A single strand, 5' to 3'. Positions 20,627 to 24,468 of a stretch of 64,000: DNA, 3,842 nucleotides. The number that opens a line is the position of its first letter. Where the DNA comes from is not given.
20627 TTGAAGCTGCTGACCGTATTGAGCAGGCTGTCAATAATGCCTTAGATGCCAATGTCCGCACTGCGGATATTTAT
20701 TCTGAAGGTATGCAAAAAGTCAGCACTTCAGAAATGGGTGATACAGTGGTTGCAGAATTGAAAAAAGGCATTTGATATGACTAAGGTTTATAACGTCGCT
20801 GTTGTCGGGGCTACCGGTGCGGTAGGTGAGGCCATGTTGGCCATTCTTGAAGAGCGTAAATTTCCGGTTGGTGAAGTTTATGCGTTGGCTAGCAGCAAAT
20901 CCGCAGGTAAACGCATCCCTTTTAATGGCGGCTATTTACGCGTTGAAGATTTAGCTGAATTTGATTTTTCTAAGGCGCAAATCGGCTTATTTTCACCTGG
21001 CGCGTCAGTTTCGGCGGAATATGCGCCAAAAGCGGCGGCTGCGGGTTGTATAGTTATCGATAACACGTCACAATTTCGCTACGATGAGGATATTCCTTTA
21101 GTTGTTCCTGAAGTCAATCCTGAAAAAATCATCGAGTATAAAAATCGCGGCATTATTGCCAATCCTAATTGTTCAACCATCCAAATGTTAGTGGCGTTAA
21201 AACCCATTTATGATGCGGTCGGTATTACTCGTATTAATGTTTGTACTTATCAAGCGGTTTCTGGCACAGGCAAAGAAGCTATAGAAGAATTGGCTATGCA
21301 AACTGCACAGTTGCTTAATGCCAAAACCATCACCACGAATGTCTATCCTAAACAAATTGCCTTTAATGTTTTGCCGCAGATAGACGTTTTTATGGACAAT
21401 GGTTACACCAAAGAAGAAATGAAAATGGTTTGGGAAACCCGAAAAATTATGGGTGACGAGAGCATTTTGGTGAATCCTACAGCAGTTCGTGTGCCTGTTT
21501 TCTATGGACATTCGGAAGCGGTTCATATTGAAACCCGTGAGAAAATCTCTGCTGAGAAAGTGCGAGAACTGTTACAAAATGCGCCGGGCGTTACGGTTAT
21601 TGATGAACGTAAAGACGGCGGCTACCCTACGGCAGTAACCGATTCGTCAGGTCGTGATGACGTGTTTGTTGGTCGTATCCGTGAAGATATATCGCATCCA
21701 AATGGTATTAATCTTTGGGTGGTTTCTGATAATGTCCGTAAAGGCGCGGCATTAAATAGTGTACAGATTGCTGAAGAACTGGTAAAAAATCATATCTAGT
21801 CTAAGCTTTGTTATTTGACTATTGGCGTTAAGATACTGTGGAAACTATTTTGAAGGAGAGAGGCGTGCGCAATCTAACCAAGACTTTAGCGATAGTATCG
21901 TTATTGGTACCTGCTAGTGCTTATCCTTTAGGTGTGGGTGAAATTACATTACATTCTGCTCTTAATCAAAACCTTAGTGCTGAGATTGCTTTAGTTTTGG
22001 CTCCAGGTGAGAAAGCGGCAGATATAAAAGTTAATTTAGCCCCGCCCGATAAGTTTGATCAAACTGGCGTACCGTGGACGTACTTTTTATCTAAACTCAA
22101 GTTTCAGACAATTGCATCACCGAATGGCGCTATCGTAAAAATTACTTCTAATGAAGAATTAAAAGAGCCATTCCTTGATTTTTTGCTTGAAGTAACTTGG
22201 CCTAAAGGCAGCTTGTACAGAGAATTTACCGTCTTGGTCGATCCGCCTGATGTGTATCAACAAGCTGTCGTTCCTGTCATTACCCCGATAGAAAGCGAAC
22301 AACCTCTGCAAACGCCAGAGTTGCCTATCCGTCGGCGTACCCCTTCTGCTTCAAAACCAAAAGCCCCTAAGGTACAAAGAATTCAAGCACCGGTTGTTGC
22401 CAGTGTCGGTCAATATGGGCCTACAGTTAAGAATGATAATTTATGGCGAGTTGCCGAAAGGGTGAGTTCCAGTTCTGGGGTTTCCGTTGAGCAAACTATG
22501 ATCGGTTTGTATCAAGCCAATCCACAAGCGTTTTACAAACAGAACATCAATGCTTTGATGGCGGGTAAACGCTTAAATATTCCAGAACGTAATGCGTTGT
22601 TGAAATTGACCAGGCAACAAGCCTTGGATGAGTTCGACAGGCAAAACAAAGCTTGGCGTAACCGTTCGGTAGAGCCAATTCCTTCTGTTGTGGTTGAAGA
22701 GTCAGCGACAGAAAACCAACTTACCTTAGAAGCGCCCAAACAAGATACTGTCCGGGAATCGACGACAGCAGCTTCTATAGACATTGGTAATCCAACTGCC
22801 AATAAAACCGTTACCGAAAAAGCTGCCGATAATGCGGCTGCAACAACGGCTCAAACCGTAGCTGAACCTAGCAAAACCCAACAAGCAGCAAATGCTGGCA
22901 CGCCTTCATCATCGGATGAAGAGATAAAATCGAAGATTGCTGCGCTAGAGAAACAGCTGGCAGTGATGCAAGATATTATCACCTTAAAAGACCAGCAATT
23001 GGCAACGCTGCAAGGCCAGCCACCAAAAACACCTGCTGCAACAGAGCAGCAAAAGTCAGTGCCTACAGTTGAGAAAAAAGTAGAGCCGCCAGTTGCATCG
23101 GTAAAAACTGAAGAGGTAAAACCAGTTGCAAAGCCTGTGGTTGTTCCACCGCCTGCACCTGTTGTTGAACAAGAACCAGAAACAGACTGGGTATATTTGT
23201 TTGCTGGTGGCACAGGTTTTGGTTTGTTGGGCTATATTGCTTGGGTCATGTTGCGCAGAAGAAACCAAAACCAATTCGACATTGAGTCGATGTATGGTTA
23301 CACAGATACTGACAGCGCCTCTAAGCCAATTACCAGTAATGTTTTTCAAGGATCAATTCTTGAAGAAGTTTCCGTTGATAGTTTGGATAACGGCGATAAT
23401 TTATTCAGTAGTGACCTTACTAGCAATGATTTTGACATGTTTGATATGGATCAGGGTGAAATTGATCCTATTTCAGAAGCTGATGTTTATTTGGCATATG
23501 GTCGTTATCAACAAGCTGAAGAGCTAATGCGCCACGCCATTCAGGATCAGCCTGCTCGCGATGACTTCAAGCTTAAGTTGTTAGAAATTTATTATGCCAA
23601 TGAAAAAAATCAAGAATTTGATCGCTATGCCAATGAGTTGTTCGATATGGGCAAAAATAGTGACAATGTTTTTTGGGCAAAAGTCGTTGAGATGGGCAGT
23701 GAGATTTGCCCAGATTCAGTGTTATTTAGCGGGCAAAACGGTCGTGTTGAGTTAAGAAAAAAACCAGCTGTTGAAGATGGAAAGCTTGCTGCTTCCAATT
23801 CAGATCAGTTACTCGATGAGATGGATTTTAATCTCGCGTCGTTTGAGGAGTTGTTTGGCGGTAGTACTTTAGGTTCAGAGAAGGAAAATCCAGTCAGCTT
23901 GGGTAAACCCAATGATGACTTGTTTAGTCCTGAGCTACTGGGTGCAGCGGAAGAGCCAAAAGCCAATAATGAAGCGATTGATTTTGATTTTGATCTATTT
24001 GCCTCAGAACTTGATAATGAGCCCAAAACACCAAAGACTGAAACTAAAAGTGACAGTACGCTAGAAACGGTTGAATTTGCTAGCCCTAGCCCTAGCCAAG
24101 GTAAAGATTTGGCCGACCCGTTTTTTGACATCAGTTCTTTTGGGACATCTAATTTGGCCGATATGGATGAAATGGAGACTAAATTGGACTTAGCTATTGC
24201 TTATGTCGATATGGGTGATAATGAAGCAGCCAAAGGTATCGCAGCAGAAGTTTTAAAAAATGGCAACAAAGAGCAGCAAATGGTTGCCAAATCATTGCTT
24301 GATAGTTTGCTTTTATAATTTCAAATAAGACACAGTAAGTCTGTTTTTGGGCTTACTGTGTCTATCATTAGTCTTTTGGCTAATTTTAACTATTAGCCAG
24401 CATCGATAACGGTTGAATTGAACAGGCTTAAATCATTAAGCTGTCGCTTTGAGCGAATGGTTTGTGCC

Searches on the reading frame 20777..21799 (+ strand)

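Call 60: search_protein_families(library=ncbifam, proteins=[window:20777-21799:+], max_evalue=0.00001)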
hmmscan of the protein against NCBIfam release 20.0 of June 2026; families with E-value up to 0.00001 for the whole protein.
window:20777-21799:+ (340 aa): 11 families
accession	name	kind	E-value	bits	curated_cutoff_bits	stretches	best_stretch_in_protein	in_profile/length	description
NF011456.0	PRK14874.1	equivalog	1.8e-152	507.3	223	1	2-339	2-344/346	aspartate-semialdehyde dehydrogenase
TIGR01296.1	asd_B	equivalog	3.3e-138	460.4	324.2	1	6-338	1-339/339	aspartate-semialdehyde dehydrogenase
NF005957.0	PRK08040.1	equivalog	1.3e-105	353.6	273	1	1-339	1-334/336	aspartate-semialdehyde dehydrogenase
NF004224.0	PRK05671.1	equivalog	1.7e-103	346.6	284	1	1-338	1-334/336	aspartate-semialdehyde dehydrogenase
NF005229.0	PRK06728.1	equivalog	3.4e-100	335.3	628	1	2-339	3-345/347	aspartate-semialdehyde dehydrogenase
NF006416.0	PRK08664.1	subfamily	7.3e-46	156.9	232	2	4-175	3-192/350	aspartate-semialdehyde dehydrogenase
TIGR00978.1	asd_EA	equivalog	1.3e-41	142.8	301.2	2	6-174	2-189/342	aspartate-semialdehyde dehydrogenase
NF005144.0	PRK06598.1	subfamily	6.1e-33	114.4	198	2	178-325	206-357/369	aspartate-semialdehyde dehydrogenase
NF005368.0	PRK06901.1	equivalog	4.7e-30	104.9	437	1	12-337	11-320/323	oxidoreductase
TIGR01745.1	asd_gamma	equivalog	1.6e-26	93.2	402.9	2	168-326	195-356/366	aspartate-semialdehyde dehydrogenase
TIGR01850.1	argC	equivalog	4.8e-14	52.3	233.6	1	6-175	2-194/345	N-acetyl-gamma-glutamyl-phosphate reductase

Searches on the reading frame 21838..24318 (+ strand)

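Call 60: search_protein_families(library=ncbifam, proteins=[window:21838-24318:+], max_evalue=0.00001)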
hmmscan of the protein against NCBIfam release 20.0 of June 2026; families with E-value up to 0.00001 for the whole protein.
window:21838-24318:+ (826 aa): 2 families
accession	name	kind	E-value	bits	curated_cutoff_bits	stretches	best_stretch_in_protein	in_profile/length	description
TIGR03505.1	FimV_core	subfamily_domain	2.5e-23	81.7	43.45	1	200-273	1-74/74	FimV/HubP family polar landmark protein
TIGR03504.1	FimV_Cterm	subfamily_domain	7.5e-13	48.3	30.65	1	781-824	1-44/44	FimV/HubP family polar landmark protein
